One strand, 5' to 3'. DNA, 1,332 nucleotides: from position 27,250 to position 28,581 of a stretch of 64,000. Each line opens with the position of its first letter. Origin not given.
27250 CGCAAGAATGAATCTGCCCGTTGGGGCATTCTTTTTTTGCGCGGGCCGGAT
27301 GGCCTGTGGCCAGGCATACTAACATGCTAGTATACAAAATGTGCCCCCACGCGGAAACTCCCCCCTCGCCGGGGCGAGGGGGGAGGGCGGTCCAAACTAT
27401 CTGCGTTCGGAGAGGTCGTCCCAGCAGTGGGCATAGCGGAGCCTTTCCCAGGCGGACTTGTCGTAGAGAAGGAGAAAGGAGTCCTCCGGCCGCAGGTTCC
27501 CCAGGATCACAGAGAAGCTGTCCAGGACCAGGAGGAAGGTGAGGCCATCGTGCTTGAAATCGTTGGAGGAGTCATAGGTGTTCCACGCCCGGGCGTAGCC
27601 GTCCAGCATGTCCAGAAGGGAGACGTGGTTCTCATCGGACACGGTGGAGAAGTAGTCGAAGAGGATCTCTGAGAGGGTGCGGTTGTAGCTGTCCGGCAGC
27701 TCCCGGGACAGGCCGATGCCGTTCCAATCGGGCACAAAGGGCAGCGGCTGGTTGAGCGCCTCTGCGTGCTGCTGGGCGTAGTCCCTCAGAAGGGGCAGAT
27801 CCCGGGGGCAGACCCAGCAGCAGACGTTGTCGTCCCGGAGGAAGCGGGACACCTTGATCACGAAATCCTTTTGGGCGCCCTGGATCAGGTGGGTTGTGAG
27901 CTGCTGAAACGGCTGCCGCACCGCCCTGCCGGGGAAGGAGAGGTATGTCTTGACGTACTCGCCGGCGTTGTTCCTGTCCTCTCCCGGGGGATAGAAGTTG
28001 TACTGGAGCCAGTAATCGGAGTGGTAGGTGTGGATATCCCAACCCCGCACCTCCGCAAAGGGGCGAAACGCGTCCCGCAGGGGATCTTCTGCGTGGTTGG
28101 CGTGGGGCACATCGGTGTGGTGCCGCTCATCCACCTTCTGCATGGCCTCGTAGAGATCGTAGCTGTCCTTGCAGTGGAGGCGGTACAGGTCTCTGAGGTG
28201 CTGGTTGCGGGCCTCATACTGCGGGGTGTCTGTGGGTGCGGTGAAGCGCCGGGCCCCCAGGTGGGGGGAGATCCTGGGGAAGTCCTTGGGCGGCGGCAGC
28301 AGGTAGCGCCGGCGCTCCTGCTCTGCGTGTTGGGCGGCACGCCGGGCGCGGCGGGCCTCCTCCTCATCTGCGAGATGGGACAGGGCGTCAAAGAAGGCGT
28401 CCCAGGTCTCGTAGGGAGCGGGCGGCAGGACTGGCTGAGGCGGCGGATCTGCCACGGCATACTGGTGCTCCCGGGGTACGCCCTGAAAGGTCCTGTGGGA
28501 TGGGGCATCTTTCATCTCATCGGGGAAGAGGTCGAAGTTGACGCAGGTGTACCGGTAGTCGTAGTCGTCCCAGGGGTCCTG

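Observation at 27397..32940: Three tandem paralogues fusing a dead 'predicted AAA-ATPase' domain to a HopA1/LanKC-N-like domain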

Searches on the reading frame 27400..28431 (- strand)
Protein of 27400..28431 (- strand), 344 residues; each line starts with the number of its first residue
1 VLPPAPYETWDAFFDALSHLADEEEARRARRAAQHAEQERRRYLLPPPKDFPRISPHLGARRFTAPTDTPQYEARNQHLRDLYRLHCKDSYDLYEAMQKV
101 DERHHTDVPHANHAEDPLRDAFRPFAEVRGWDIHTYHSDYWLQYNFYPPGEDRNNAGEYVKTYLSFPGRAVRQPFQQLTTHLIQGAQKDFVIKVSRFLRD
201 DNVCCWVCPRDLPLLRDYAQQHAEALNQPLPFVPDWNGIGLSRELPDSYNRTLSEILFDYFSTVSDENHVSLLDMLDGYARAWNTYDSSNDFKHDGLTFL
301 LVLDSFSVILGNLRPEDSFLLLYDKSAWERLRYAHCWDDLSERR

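Call 16: search_solved_structures(query=A3, max_evalue=10)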
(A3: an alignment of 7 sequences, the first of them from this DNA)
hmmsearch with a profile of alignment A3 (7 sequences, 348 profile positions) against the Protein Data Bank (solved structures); distinct sequences matched with E-value up to 10: 6.
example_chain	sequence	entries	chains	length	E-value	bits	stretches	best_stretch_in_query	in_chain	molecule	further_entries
6fi9_A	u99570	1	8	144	0.18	14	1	184-230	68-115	Transcriptional regulator ZitR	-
5yi0_B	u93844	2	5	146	0.24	13.6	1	184-230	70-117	Zinc transport transcriptional regulator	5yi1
5yhx_A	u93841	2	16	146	0.25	13.5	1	184-230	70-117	Zinc transport transcriptional regulator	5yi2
5yhz_A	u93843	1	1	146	0.26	13.5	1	184-230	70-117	Zinc transport transcriptional regulator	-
7cmc_A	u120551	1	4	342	0.7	12.1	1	154-205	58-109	Probable deoxyhypusine synthase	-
4rsh_A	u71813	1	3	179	1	11.5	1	229-282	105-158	Lipolytic protein G-D-S-L family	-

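Call 25: search_protein_representatives(alignment_id=A3)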
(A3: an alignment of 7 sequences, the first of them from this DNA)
Query: 7 sequences, 348 profile positions. Proteins with E-value up to 0.001 (for the whole library): 155; up to 1e-10: 89; up to 1e-30: 43. The best 150 are listed.
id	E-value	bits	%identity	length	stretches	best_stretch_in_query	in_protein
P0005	1.9e-169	579.6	-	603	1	1-346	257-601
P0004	1.2e-165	567.1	-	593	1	1-346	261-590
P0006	8.4e-83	294.7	-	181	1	97-266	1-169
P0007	3.5e-57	210.4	-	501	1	4-346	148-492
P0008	2.7e-50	187.8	-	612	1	18-344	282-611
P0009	4.4e-49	183.8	-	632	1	3-347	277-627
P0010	3.1e-47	177.7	-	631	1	22-345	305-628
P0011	5.8e-47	176.8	-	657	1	23-347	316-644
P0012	1.1e-46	175.9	-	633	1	9-347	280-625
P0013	8.0e-45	169.8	-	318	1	39-345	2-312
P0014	2.7e-43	164.8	-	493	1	6-347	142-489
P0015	6.7e-43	163.5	-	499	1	10-343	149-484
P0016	1.5e-42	162.3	-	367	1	18-346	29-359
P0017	3.8e-42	161.0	-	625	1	22-347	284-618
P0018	5.4e-42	160.5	-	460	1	22-346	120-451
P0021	7.1e-41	156.8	-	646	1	5-346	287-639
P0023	2.6e-40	154.9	-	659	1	8-327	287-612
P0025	5.5e-40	153.9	-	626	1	19-347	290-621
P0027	3.5e-39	151.2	-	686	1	12-344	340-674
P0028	7.8e-39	150.1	-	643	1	11-344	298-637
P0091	2.6e-11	59.6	-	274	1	80-299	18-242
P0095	4.8e-10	55.4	-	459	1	121-290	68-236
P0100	5.3e-08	48.7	-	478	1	68-297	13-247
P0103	7.2e-08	48.3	-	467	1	64-288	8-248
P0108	2.2e-07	46.7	-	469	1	131-290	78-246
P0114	2.8e-06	43.0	-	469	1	75-295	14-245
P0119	6.2e-06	41.9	-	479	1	139-266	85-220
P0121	1.0e-05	41.2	-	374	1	153-295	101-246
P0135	7.6e-05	38.3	-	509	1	153-310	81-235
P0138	9.5e-05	38.0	-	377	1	156-284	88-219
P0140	1.3e-04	37.5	-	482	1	142-271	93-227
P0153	7.0e-04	35.1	-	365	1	161-271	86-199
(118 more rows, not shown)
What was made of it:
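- Tried and rejected: The exhaustive HMMER search was needed (call 25).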

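Call 37: search_protein_families(library=pfam, proteins=[P0100, P0103, P0108, P0114, P0119, P0135, P0140, P0121, P0138, P0153], max_evalue=1)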
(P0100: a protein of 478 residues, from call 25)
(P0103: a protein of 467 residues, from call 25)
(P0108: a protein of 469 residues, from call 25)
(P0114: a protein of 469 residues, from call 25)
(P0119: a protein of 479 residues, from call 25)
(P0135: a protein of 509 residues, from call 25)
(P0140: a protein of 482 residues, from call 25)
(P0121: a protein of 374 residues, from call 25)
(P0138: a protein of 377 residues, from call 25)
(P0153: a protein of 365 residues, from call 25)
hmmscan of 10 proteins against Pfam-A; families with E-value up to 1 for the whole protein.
P0100 (478 aa): 2 families
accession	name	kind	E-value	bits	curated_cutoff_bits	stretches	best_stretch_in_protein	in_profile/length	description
PF08236.17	SRI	-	0.027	15.2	23.5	1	205-234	3-33/78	SRI (Set2 Rpb1 interacting) domain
PF11833.13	CPP1-like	-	0.08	13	28.4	1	217-286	43-107/196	Protein CHAPERONE-LIKE PROTEIN OF POR1-like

P0103 (467 aa): 1 family
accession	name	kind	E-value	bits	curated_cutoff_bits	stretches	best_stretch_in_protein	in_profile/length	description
PF17914.6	HopA1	-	0.061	13.6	22.7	1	103-205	13-119/170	HopA1 effector protein family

P0108 (469 aa): 1 family
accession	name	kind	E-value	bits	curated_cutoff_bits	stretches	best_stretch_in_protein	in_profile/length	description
PF19958.5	EAD6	-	0.065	13.9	27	1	262-324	4-65/75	Effector-associated domain 6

P0114 (469 aa): 1 family
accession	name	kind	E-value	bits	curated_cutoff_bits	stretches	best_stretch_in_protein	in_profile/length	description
PF13276.12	HTH_21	-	0.098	13.3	28.1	0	26-46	34-54/60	HTH-like domain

P0119 (479 aa): 0 families

P0135 (509 aa): 1 family
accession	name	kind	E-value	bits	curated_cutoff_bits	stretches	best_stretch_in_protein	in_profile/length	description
PF23116.1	HHD_RTEL1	-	0.042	14.6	27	1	177-218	48-87/102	RTEL1, HHD domain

P0140 (482 aa): 0 families

P0121 (374 aa): 2 families
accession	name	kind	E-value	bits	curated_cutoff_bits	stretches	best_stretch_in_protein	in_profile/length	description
PF09893.14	DUF2120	-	0.019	15.4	25.3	1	253-319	51-113/136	Uncharacterized protein conserved in archaea (DUF2120)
PF00376.29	MerR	-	0.24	11.7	28.2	0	270-293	2-24/38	MerR family regulatory protein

P0138 (377 aa): 1 family
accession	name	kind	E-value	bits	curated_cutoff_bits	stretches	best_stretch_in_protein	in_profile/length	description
PF06135.17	IreB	-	0.036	14.7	25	1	311-344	37-70/78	IreB regulatory phosphoprotein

P0153 (365 aa): 2 families
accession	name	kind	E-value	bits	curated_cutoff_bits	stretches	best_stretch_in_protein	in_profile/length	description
PF11640.13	TAN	-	0.073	13.7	27.1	1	195-291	11-105/150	Telomere-length maintenance and DNA damage repair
PF19712.4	AGK_C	-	0.073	12.9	27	1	198-256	94-150/215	Acylglycerol kinase C-terminal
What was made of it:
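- On PF17914 HopA1: The distant homologue P0103 gives 13.6 bits, E 0.061 (call 37).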

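Call 38: search_protein_families(library=ncbifam, proteins=[P0100, P0103, P0108, P0114, P0119, P0135, P0140, P0121, P0138, P0153], max_evalue=1)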
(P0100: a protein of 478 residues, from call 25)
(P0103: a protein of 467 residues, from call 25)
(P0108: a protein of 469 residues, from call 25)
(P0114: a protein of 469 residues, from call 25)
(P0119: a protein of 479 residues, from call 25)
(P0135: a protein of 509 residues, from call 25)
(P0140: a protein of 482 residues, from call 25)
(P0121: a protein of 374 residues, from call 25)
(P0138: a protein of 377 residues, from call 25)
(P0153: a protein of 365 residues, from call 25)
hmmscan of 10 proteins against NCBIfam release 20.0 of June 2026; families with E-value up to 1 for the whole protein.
P0100 (478 aa): 0 families

P0103 (467 aa): 0 families

P0108 (469 aa): 0 families

P0114 (469 aa): 0 families

P0119 (479 aa): 1 family
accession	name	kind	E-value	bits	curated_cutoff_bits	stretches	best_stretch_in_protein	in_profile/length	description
NF007671.0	PRK10345.1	equivalog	0.033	13.9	227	1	166-238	46-118/210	PhoP regulatory network protein YrbL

P0135 (509 aa): 0 families

P0140 (482 aa): 1 family
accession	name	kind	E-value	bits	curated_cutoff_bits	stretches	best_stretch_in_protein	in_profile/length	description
TIGR04153.1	cyanosortA_assc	subfamily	0.05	13.6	100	1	305-397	66-156/185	cyanoexosortase A system-associated protein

P0121 (374 aa): 0 families

P0138 (377 aa): 1 family
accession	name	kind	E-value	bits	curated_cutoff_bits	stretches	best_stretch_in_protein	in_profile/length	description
NF003997.2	PRK05473.1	equivalog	0.059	13.8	91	1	311-346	39-74/81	IreB family regulatory phosphoprotein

P0153 (365 aa): 0 families

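Call 41: search_solved_structures(query=A7, max_evalue=10, show_alignments=3)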
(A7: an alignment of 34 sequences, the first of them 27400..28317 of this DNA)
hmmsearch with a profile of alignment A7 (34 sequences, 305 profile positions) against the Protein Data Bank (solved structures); distinct sequences matched with E-value up to 10: 16.
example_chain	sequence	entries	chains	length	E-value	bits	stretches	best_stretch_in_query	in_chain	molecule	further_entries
3nf1_A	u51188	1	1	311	0.14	14.6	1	10-81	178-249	Kinesin light chain 1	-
3zfw_A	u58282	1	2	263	0.25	13.8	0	17-82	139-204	KINESIN LIGHT CHAIN 2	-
6swu_A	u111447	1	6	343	0.25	13.7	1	9-81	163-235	Kinesin light chain 1,Kinesin light chain 1,TPR domain of kinesin light chain 1 in complex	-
6fv0_A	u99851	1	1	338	0.26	13.7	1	9-80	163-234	Kinesin light chain 1,Torsin-1A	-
6fuz_A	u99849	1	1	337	0.26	13.7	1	9-80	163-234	Kinesin light chain 1,Kinesin light chain 1,C-Jun-amino-terminal kinase-interacting protei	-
3edt_B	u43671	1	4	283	0.31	13.4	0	17-81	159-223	Kinesin light chain 2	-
6ejn_A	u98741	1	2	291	0.34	13.3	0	17-82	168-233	Kinesin light chain 2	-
6f9i_A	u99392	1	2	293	0.36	13.3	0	17-82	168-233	Kinesin light chain 2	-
3ceq_A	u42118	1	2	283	0.42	13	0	17-81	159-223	Kinesin light chain 2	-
5ojf_A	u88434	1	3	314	0.46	12.9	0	18-81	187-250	Kinesin light chain 2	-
5oj8_A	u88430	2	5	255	0.49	12.8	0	10-58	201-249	Kinesin light chain 1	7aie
5fjy_A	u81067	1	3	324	0.53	12.7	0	17-81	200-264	KINESIN LIGHT CHAIN 2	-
7ai4_A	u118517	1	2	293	0.55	12.6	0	10-59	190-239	Isoform C of Kinesin light chain 1,Isoform C of Kinesin light chain 1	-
8zye_B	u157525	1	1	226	1.5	11.2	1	136-167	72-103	RP02 scFv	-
10op_G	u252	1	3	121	1.9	10.9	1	116-164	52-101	545S Heavy Chain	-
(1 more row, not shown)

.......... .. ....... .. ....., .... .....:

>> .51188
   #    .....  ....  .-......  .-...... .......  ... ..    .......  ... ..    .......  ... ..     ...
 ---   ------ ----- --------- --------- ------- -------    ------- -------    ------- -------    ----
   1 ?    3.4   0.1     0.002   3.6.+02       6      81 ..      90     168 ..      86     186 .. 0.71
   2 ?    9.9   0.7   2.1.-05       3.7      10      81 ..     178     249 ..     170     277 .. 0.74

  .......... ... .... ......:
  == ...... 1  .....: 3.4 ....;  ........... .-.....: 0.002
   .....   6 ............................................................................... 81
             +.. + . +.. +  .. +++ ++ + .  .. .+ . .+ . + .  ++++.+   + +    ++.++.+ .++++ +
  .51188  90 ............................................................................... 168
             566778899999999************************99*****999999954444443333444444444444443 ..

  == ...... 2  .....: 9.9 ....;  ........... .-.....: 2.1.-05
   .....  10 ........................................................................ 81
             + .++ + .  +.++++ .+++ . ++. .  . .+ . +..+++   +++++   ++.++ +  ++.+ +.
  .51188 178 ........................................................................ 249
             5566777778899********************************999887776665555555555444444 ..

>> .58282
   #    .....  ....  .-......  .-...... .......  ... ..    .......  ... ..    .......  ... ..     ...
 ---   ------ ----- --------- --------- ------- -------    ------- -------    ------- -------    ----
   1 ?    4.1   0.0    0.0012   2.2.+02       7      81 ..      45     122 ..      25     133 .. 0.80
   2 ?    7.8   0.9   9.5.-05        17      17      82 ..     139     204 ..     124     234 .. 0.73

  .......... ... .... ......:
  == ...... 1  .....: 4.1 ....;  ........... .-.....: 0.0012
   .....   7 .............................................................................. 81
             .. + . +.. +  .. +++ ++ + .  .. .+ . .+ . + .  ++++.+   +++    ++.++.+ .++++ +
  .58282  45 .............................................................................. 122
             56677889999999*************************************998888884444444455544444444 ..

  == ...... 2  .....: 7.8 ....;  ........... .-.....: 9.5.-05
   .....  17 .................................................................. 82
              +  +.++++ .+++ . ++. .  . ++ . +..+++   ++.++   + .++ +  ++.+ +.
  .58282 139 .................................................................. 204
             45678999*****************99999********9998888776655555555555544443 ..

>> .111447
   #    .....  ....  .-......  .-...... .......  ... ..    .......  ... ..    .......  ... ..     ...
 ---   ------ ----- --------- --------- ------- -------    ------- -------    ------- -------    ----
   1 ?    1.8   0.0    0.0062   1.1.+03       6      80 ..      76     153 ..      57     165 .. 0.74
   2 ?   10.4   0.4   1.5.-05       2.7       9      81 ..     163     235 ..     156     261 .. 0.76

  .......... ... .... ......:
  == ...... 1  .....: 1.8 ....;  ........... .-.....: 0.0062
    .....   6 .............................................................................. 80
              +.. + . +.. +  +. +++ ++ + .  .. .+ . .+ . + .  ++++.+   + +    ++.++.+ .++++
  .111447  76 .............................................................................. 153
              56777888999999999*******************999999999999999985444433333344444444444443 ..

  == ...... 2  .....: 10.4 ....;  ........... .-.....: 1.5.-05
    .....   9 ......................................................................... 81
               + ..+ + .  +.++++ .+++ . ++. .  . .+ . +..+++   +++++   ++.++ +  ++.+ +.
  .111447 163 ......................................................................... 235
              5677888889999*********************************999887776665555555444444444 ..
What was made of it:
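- Closest known: N-terminal lyase domain of class III lanthipeptide synthetases. Different: Sequence similarity is undetectable by HMM (calls 16, 41).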

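Call 43: find_encoding_contigs(protein=P0008, flank=8000, max_places=3)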
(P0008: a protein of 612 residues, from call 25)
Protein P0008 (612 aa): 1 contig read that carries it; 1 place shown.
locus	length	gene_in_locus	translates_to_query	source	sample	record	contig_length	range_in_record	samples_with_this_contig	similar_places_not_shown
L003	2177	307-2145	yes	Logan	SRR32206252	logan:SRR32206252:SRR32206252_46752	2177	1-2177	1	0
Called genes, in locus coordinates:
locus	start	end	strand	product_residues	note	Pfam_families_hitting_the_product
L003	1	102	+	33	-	?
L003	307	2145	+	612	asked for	PF09820:AAA-ATPase_like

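Call 45: find_homologous_proteins(query=A7, max_evalue=0.00001)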
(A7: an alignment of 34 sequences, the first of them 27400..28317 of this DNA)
Query A7 (34 sequences) (306 aa, profile of the alignment): 9 proteins with E <= 0.00001 among 4321 candidates.
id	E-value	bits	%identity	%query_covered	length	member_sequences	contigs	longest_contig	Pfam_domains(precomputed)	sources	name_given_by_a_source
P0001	9.2e-88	312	89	99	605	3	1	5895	-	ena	-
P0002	3.4e-80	288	71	99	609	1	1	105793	-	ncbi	-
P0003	1.5e-79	286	54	100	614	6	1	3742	-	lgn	-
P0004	6.7e-72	260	55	100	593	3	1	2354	-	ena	-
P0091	2.9e-51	193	26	45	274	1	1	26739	-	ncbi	-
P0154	2.1e-39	154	24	69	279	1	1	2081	-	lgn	-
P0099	4.3e-39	153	25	42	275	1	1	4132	-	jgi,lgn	-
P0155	5.1e-37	146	33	26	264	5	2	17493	-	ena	-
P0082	3.1e-35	140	28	47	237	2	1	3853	-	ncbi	-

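Call 47: find_encoding_contigs(protein=P0091, flank=8000, max_places=2)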
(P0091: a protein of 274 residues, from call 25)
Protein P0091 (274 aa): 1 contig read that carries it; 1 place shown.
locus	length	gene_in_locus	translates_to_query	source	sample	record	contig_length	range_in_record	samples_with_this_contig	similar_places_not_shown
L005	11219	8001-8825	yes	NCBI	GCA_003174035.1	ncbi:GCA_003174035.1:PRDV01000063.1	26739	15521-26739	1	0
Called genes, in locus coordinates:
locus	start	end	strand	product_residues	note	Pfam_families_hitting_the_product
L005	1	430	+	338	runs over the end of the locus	PF00814:TsaD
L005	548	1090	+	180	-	-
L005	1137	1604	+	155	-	PF12796:Ank_2, PF13637:Ank_4 (faint), PF00023:Ank (weak)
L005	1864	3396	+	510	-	-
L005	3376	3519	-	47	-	-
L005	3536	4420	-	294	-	-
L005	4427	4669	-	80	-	-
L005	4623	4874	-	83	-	-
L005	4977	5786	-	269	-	PF09407:AbiEi_1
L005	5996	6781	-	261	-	PF08843:AbiEii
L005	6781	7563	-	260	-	PF09407:AbiEi_1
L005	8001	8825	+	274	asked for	-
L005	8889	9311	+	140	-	-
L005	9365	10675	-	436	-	PF07497:Rho_RNA_bind, PF00006:ATP-synt_ab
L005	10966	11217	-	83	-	?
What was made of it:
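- P0091 lies next to AbiEi/AbiEii (call 47).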

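Call 49: predict_structure(alignment_id=A7)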
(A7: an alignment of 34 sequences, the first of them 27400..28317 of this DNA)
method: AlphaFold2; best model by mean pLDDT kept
length: 306 residues; sequences in the alignment: 34
mean_pLDDT: 93.9   pTM: 0.92
mean pLDDT of the five models: 93.9, 93.5, 93.4, 92.8, 92.6
residues with pLDDT >= 90: 272; 70-90: 24; 50-70: 9; < 50: 1
segments of 3 or more residues with pLDDT < 50: none
pLDDT, mean of each block of 10 residues (from residue 1): 93 95 97 98 98 97 97 84 97 95 96 75 96 98 97 97 96 96 96 95 92 97 97 98 92 80 98 96 90 93 74
secondary structure, 60 per line:
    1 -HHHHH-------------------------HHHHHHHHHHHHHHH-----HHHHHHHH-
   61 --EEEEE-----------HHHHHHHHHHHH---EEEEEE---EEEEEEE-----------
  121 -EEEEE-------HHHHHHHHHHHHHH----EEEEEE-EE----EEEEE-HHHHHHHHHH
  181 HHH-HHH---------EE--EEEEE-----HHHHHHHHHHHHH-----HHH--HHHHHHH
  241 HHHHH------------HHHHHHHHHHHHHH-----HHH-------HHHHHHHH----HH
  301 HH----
elements in order: H2-6 H32-46 H52-59 E63-67 H79-90 E94-99 E103-109 E122-126 H134-147 E152-157 E165-169 H171-183 E201-205 H211-223 H234-245 H258-271 H287-294 H299-302
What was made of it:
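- On Phospho-Ser/Thr lyase fold (OspF/SpvC, LanKC-N, HopA1/LanY): The model has pLDDT 93.9 and pTM 0.92 (call 49).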

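Call 51: fold_search(model_id=the predicted structure, library=pdb)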
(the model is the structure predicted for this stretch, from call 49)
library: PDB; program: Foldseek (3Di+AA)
matches with E <= 10: 547; with E <= 0.001: 0
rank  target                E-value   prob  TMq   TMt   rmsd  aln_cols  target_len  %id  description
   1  8w7j_A                1.8e-03  1.00  0.27  0.11   4.2       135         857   14  Cryo-EM structure of ClassIII Lanthipeptide modification enzyme PneKC with chain A bounded to substrate PneA and GTP. (released 2024-08-28)
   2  8car                  2.2e-03  1.00  0.32  0.13   3.2       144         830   15  Discovery of the lanthipeptide Curvocidin and structural insights into its trifunctional synthetase CuvL (released 2023-06-14)
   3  2p1w                  8.0e-03  0.99  0.31  0.43  13.9       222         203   14  structure of the phosphothreonine lyase SpvC, the effector protein from Salmonella (released 2007-12-11)
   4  2z8o_A                1.1e-02  0.97  0.30  0.41  13.8       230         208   15  Structural basis for the catalytic mechanism of phosphothreonine lyase (released 2007-12-18)
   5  2z8p_A                1.2e-02  0.95  0.29  0.38  14.5       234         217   12  Structural basis for the catalytic mechanism of phosphothreonine lyase (released 2007-12-18)
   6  3bo6_A                1.2e-02  0.87  0.26  0.33  14.5       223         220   12  Structure of the Chromobacterium violaceum VirA (SpvC) Phosphothreonine Lyase effector protein (released 2008-11-25)
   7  3bo6_B                1.9e-02  0.94  0.28  0.38  13.9       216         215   13  Structure of the Chromobacterium violaceum VirA (SpvC) Phosphothreonine Lyase effector protein (released 2008-11-25)
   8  9dk2_B                1.9e-02  0.75  0.32  0.32  14.0       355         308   12  Lexapeptide dehydratase complex LxmKY, ATP bound (released 2024-12-04)
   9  4h43_A                2.2e-02  0.90  0.28  0.37  14.2       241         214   13  Structure of the Salmonella plasmid virulence C protein (SpvC) H106N mutant. (released 2013-08-07)
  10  3i0u_A                3.1e-02  0.82  0.28  0.39  13.4       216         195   13  Structure of the type III effector/phosphothreonine lyase OspF from Shigella flexneri (released 2009-09-01)
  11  2z8m_A                3.3e-02  0.85  0.28  0.36  14.2       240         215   13  Structural basis for the catalytic mechanism of phosphothreonine lyase (released 2007-12-18)
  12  5gar_N                1.2e-01  0.20  0.22  0.12  25.9       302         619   10  Thermus thermophilus V/A-ATPase, conformation 1 (released 2016-03-09)
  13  3tvz_A                1.2e-01  0.23  0.15  0.25  11.8       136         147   11  Structure of Bacillus subtilis HmoB (released 2012-07-11)
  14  8sam_A                1.5e-01  0.93  0.26  0.10   3.8       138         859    7  Crystal structure of class III lanthipeptide synthetase LP-GS-ThurKC in complex with ATP (released 2023-10-11)
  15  4fvc_A                1.5e-01  0.25  0.16  0.26  11.7       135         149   10  HmoB structure with heme (released 2013-07-03)
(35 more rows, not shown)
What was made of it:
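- Closest known: N-terminal lyase domain of class III lanthipeptide synthetases. Same: Best structural matches of the C-module core (probability 0.93-1.00, rmsd 3.2-4.2 A over 135-144 columns; call 51).
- Closest known: OspF/SpvC/VirA phosphothreonine lyase effectors. Same: Fold matches at ranks 3-7 and 9-11 (call 51).
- Closest known: HopA1 family, PF17914. Same: LxmKY 9DK2 is among the fold matches (call 51).
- The closest structures are lanthipeptide synthetase lyase domains and LxmKY (call 51).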
